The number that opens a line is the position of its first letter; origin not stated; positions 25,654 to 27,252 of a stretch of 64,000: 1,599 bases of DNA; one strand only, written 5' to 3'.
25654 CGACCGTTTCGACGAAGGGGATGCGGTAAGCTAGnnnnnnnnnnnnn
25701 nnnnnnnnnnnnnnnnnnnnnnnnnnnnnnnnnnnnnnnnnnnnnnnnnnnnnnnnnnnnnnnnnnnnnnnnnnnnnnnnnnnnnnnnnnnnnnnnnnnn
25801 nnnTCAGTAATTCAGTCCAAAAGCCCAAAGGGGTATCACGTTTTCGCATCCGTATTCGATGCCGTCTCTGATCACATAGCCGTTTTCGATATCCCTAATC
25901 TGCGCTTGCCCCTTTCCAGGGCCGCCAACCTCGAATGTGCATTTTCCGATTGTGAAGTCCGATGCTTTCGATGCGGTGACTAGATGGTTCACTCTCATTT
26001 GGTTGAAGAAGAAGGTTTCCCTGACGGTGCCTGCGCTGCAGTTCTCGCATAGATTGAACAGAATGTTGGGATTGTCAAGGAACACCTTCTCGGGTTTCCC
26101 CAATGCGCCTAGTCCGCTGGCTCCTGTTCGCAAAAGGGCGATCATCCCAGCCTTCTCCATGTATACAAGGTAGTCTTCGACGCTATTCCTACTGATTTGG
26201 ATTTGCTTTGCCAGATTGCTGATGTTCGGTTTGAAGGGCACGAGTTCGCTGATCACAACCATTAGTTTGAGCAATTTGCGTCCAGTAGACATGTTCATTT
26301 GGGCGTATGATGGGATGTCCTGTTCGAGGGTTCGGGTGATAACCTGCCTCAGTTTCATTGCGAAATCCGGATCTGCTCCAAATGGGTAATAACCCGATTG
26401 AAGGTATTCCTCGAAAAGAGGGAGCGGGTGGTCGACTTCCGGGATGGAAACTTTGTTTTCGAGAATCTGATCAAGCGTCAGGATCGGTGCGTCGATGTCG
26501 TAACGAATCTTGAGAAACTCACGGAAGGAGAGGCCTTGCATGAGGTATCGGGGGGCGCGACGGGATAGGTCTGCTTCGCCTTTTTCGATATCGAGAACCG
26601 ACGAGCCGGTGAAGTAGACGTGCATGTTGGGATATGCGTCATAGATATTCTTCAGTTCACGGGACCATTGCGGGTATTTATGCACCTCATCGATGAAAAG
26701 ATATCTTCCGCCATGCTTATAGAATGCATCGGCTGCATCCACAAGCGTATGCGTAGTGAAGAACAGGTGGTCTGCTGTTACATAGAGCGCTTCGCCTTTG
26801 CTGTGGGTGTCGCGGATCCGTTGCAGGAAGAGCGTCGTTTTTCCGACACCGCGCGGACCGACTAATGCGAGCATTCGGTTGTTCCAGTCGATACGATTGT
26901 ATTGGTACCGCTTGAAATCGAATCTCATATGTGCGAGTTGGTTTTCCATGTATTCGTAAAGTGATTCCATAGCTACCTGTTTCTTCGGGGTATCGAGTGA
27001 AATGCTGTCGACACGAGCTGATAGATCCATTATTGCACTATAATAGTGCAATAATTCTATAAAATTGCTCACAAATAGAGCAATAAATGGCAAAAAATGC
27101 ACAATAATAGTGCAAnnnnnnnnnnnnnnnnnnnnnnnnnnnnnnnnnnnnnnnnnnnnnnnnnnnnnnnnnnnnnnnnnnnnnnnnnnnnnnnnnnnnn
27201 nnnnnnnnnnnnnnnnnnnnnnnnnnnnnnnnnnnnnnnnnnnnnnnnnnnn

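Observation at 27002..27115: Three 19-bp palindromes at exact 32-bp phasing in the ATPase / R-M divergent region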

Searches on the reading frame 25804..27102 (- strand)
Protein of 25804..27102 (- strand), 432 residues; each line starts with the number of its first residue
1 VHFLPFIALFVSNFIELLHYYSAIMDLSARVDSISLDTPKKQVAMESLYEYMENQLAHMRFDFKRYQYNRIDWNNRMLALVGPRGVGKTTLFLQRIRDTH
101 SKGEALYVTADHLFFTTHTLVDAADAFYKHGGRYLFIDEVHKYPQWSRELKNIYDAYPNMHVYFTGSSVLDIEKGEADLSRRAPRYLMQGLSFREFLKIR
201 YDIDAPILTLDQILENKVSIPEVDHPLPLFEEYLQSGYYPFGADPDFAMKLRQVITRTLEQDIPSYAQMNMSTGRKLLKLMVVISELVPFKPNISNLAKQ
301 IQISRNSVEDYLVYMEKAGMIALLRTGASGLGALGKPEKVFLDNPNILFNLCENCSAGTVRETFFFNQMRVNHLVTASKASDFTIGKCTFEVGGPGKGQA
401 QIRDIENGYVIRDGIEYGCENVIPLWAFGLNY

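Call 7: search_protein_families(library=pfam, proteins=[window:25804-27102:-], max_evalue=0.01)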
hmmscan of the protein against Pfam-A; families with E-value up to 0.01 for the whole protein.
window:25804-27102:- (432 aa): 5 families
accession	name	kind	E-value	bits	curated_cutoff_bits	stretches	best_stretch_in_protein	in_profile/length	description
PF13173.12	AAA_14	-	4.5e-28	98.3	27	1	74-197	1-129/129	AAA domain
PF13635.12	DUF4143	-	0.00096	19.4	28.1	1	260-331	1-70/160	Domain of unknown function (DUF4143)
PF25199.1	nSTAND_NTPase5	-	0.0017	18.7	34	1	76-143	42-108/145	Novel STAND NTPase 5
PF04851.21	ResIII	-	0.0022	18.4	22.5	0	110-166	100-160/164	Type III restriction enzyme, res subunit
PF13401.12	AAA_22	-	0.0029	18.3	27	0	75-114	5-45/130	AAA domain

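Call 12: find_homologous_proteins(query=window:25804-27030:-, max_evalue=1e-10)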
Query window:25804-27030:- (408 aa): 8000 proteins with E <= 1e-10 among 8000 candidates; the best 120 are listed.
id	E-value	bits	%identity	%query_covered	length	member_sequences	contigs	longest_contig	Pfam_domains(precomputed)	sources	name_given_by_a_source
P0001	1.4e-264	895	100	95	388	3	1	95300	PF13173.13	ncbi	ncbi:MAG: ATP-binding protein [Eggerthellaceae bacterium]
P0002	6.6e-216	735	80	95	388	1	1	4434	PF13173.13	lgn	-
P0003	2.3e-215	733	81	95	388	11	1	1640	PF13173.13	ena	-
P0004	6.6e-214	729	81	95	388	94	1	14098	PF13173.13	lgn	-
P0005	9.2e-214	728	81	95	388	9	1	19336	PF13173.13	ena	-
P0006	2.7e-211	720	80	95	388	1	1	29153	PF13173.13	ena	-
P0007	2.6e-210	717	80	95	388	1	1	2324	PF13173.13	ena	-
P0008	9.6e-210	715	79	95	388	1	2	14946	PF13173.13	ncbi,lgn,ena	-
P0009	1.6e-209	714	78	95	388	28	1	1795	PF13173.13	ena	-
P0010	2.4e-209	714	80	95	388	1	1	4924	PF13173.13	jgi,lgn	jgi:predicted AAA+ superfamily ATPase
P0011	8.3e-208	708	79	95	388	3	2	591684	PF13173.13,PF13635.13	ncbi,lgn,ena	-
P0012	2.2e-207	707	79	95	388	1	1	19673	PF13173.13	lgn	-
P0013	3.2e-207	706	78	95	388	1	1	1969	PF13173.13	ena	-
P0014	5.7e-207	706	78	95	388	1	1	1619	PF13173.13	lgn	-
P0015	1.6e-205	701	79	95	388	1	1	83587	PF13173.13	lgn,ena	-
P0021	4.3e-184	630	57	95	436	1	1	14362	PF13173.13,PF13635.13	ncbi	-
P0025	3.8e-180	617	70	95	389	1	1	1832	PF13173.13,PF13635.13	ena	-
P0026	1.6e-179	615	70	95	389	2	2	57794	PF13173.13,PF13635.13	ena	-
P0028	4.0e-176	604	68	95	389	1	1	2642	PF13173.13,PF13635.13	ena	-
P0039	3.1e-174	598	68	95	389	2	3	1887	PF13173.13,PF13635.13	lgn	-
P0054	2.0e-172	592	67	95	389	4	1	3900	PF13173.13,PF13635.13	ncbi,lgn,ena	-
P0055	2.1e-172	592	67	95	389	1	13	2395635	PF13173.13,PF13635.13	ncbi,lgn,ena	-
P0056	2.2e-172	592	67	95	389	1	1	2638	PF13173.13,PF13635.13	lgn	-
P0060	6.1e-172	590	67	95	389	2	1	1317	PF13173.13,PF13635.13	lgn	-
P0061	1.0e-171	590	66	95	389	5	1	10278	PF13173.13,PF13635.13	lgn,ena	-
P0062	1.1e-171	590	66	95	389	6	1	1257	PF13173.13,PF13635.13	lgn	-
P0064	1.6e-171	589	66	95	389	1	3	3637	PF13173.13,PF13635.13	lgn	-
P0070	2.7e-170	585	66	95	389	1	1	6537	PF13173.13,PF13635.13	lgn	-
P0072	1.1e-169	583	66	95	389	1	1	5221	PF13173.13,PF13635.13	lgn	-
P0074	1.4e-169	583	65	95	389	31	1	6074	PF13173.13,PF13635.13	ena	-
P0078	5.0e-169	581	67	95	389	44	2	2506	PF13173.13,PF13635.13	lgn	-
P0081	7.8e-169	580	65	95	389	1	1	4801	PF13173.13,PF13635.13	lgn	-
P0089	1.9e-168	579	66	95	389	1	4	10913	PF13173.13,PF13635.13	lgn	-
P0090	2.2e-168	579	66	95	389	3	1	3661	PF13173.13,PF13635.13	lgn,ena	-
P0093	3.6e-168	578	63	99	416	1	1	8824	PF13173.13,PF13635.13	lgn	-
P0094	4.4e-168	578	64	95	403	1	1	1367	PF13173.13,PF13635.13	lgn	-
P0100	8.9e-168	577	67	91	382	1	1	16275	PF13173.13,PF13635.13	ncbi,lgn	-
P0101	9.7e-168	577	66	96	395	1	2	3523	PF13173.13,PF13635.13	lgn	-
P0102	1.1e-167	576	64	95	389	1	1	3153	PF13173.13,PF13635.13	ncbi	-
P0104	1.6e-167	576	65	95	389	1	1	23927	PF13173.13,PF13635.13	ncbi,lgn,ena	-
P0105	1.7e-167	576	65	95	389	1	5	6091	PF13173.13,PF13635.13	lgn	-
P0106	1.9e-167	576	65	95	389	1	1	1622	PF13173.13,PF13635.13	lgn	-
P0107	2.1e-167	575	64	95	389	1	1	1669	PF13173.13,PF13635.13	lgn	-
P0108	2.2e-167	575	65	95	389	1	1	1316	PF13173.13,PF13635.13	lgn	-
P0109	2.2e-167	575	65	95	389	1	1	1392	PF13173.13,PF13635.13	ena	-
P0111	2.4e-167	575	66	95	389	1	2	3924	PF13173.13,PF13635.13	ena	-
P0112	2.4e-167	575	66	95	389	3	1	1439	PF13173.13,PF13635.13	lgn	-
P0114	2.9e-167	575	64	95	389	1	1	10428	PF13173.13,PF13635.13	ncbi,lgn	-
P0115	3.0e-167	575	65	95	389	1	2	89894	PF13173.13,PF13635.13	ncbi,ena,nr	ncbi:MAG: AAA family ATPase [Bacteroidales bacterium]|nr:AAA family ATPase [Bacteroidales bacterium]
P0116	3.0e-167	575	65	95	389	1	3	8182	PF13173.13,PF13635.13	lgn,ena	-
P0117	3.1e-167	575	65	95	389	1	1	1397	PF13173.13,PF13635.13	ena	-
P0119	3.4e-167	575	65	95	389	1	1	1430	PF13173.13,PF13635.13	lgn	-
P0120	4.1e-167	574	65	95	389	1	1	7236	PF13173.13,PF13635.13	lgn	-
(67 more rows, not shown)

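Call 14: find_related_loci(query=A1, collection=genome_contigs, flank=4000)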
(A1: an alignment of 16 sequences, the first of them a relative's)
Query A1 (388 aa) in genome_contigs; peptide patterns used: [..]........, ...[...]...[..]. (x = any residue, [..] = any of these).
600 stretches matched a pattern (row limit reached: there are more); 534 encode a relative of the query (tblastn E <= 1e-3); the best 80 are kept; 80 distinct loci.
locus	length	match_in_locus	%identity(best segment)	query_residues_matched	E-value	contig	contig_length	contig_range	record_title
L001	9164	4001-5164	81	1-388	0e+0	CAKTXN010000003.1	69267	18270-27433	MAG: uncultured Eggerthellaceae bacterium isolate REFINED_METABAT215_TOP10_CONTIGS_1500_ASSEMBLY_K77_MERGED__Hadza_MoBio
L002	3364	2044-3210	67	1-388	0e+0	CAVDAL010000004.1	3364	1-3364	Acutalibacteraceae bacterium isolate SRR8978220_cleanbin_000003 genome assembly, contig: Spades_SRR8978220_contig_3250,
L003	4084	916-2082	67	1-388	0e+0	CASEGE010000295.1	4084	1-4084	uncultured Olsenella sp. isolate SI.B29.metabat-bins.74 genome assembly, contig: SI.B29.metabat-bins.74.fa_k141_414337,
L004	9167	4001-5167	65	1-388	5e-176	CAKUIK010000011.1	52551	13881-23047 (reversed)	MAG: uncultured Slackia sp. isolate REFINED_METABAT215_TOP10_CONTIGS_1500_ASSEMBLY_K77_MERGED__Hadza_MoBio_hadza-A-D_H_5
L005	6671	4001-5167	66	1-388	6e-176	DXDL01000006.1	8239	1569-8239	MAG TPA_asm: Candidatus Olsenella avicola isolate CHK1-7693 CHK1__C22422_L8239_SAMEA104467480, whole genome shotgun sequ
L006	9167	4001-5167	65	1-388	9e-175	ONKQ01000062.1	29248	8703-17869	uncultured Bacteroidales bacterium isolate RUG390 genome assembly, contig: scaffold_1002, whole genome shotgun sequence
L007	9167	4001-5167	64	1-388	8e-174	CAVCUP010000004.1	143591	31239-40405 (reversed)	bacterium isolate G02607-L1_cleanbin_000010 genome assembly, contig: Spades_G02607-L1_contig_41, whole genome shotgun se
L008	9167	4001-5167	65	1-388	1e-173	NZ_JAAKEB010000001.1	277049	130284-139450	Adlercreutzia sp. ZJ141 Scaffold1_1, whole genome shotgun sequence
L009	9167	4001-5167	65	1-388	1e-170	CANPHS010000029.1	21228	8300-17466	MAG TPA_asm: uncultured Enterorhabdus sp. isolate SRR15730553_bin.28_metawrap_v1.3_MAG genome assembly, contig: NODE.474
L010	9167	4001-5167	64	1-388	8e-170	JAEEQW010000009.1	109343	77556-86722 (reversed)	MAG: Bacteroidales bacterium isolate Tb.RUG.344 NODE_364_length_109343_cov_1.816776, whole genome shotgun sequence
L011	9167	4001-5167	64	1-388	5e-170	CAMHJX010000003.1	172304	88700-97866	MAG: uncultured Bacteroidales bacterium isolate SRR11784281_bin.64_metaWRAP_v1.3_MAG genome assembly, contig: ERZ1220335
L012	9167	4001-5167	62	1-388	4e-167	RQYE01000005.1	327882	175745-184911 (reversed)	Coriobacteriales bacterium OH1046 scaffold_4, whole genome shotgun sequence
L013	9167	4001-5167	62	1-388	5e-165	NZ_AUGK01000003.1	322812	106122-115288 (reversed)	Adlercreutzia mucosicola DSM 19490 G503DRAFT_scaffold00002.2_C, whole genome shotgun sequence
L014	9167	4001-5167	61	1-388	6e-162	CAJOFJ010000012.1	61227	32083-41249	uncultured Bacteroidales bacterium isolate Red_deer_3_mag_136 genome assembly, contig: scaffold_254, whole genome shotgu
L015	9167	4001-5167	59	1-388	4e-158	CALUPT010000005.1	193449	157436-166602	MAG: uncultured Bacteroidales bacterium isolate BRZ_CB__bin51 genome assembly, contig: BRZ_CB__NODE_43_length_193449_cov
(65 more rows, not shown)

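Call 20: search_protein_families(library=ncbifam, proteins=[window:25804-26970:-], max_evalue=0.01)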
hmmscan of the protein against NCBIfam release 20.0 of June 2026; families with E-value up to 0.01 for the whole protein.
window:25804-26970:- (388 aa): 2 families
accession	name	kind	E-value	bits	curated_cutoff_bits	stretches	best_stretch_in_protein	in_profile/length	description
NF009883.0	PRK13341.1-4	equivalog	0.0057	14.6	668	1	34-99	58-124/729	AAA family ATPase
TIGR03499.1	FlhF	equivalog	0.0062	16.6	174.15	1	25-46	192-213/286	flagellar biosynthesis GTPase FlhF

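Call 21: search_protein_families(library=padloc, proteins=[window:25804-26970:-], max_evalue=0.01)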
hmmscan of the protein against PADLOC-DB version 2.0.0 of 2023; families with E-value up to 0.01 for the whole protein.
window:25804-26970:- (388 aa): 6 families
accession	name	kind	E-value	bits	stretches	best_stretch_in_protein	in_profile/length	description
PDLC04789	PDC-S01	-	1.4e-24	84.9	1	30-281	16-247/375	-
PDLC04787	PDC-S01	-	4.2e-21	73.3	1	26-303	22-299/412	-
PDLC04790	PDC-S01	-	4.2e-16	56.7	1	31-281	27-271/422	-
PDLC04791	PDC-S01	-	5.4e-11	39.8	1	30-134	17-131/395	-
PDLC04786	PDC-S01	-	1e-07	29.1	1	84-193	84-194/439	-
PDLC04788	PDC-S01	-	5.5e-07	26.8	1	34-279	22-278/448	-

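Call 22: search_solved_structures(query=window:25804-26970:-, max_evalue=1, show_alignments=2)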
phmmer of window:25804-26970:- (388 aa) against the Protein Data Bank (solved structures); distinct sequences matched with E-value up to 1: 8.
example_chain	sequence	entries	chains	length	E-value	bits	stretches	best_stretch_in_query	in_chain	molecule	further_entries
3cmu_A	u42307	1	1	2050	1e-06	31.4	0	32-69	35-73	Protein recA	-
3cmt_A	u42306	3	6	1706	1.7e-05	27.4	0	32-70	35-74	Protein recA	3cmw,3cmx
3cmv_A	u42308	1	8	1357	0.00033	23.1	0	32-70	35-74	Protein recA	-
5i9g_C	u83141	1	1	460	0.0044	19.4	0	152-196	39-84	pentatricopeptide repeat protein dPPR-U8C2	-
5i9f_A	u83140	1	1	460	0.0047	19.3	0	151-196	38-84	pentatricopeptide repeat protein dPPR-U10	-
5i9d_A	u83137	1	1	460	0.0077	18.6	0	151-196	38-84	pentatricopeptide repeat protein dPPR-U8A2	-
5i9h_A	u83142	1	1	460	0.0079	18.6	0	152-196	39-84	pentatricopeptide repeat protein dPPR-U8G2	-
5zxd_A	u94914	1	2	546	0.67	12.2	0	27-50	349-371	ATP-binding cassette sub-family F member 1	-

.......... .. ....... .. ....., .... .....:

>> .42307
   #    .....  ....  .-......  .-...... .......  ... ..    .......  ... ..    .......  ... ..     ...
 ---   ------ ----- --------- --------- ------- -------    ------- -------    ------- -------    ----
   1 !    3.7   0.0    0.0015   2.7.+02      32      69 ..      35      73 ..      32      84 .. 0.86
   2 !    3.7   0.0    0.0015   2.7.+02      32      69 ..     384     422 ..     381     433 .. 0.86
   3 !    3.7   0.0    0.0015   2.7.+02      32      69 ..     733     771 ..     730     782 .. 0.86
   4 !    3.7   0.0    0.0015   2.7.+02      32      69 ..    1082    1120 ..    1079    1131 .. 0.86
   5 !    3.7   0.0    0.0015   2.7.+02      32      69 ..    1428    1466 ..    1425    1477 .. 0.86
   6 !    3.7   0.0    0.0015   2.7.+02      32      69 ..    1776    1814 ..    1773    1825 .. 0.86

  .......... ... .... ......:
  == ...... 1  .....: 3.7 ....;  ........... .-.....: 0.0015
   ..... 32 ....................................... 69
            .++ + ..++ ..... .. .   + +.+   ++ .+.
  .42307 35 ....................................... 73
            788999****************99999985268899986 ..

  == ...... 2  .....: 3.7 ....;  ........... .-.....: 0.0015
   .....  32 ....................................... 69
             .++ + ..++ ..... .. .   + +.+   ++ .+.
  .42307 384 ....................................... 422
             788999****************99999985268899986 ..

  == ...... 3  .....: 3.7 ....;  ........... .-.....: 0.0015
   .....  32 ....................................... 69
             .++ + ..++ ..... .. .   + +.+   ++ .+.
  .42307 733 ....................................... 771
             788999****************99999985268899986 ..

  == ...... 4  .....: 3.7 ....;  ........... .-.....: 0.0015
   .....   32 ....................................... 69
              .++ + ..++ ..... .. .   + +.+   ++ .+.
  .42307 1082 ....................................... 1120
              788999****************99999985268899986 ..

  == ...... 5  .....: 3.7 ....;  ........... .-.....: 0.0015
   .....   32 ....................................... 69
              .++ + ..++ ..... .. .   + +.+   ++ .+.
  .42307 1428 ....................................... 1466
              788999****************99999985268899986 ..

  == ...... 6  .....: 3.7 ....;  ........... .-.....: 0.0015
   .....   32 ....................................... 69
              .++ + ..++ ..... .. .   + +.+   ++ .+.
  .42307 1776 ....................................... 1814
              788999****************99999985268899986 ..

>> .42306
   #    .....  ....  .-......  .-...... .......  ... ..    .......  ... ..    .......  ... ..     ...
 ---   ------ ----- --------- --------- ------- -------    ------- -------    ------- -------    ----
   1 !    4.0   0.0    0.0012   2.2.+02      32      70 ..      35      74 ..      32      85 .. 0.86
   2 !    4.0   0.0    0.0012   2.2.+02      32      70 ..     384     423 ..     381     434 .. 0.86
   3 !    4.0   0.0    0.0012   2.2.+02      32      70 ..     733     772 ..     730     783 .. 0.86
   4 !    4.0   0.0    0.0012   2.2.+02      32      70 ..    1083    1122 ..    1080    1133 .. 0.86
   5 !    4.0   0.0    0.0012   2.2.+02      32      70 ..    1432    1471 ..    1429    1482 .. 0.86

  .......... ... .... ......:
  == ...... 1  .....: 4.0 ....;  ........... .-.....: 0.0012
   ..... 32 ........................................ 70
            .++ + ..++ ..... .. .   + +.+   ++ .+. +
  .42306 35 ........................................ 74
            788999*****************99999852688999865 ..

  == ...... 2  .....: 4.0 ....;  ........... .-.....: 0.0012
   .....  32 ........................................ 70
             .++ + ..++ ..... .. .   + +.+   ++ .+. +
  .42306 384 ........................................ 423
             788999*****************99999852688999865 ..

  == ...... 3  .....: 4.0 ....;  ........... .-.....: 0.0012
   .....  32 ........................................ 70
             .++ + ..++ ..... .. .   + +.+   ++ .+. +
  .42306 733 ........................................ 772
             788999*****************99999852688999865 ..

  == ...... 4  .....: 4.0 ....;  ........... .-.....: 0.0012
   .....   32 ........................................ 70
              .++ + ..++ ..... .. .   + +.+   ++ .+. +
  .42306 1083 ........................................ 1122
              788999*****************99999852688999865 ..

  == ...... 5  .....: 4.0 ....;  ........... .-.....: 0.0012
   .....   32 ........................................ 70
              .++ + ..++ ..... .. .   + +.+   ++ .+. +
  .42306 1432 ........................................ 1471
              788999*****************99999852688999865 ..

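Call 33: predict_structure(alignment_id=A2)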
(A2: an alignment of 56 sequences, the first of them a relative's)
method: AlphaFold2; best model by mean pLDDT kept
length: 388 residues; sequences in the alignment: 56
mean_pLDDT: 85.7   pTM: 0.85
mean pLDDT of the five models: 85.7, 85.3, 83.7, 83.6, 82.3
residues with pLDDT >= 90: 163; 70-90: 191; 50-70: 30; < 50: 4
segments of 3 or more residues with pLDDT < 50: 285-288
pLDDT, mean of each block of 10 residues (from residue 1): 90 84 76 89 86 90 79 79 94 89 92 95 85 81 86 88 92 92 90 70 84 92 87 92 88 89 89 91 59 85 78 73 86 89 88 72 90 91 90
secondary structure, 60 per line:
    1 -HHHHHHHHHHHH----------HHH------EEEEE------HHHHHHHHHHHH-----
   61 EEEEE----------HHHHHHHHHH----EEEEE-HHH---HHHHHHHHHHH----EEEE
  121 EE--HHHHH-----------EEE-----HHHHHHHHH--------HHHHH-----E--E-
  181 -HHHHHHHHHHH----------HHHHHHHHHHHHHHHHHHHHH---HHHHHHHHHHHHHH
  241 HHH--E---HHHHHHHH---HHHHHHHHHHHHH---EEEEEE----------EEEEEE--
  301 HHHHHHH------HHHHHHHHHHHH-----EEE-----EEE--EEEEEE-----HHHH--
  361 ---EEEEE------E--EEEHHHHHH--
elements in order: H2-13 E33-37 H44-55 E61-65 H76-85 E90-94 H102-112 E117-122 H125-129 E141-143 H149-157 H166-170 H182-192 H203-223 H227-243 H250-257 H261-273 E277-282 E293-298 H301-307 H314-325 E331-333 E339-341 E344-349 H355-358 E364-368 E378-380 H381-386
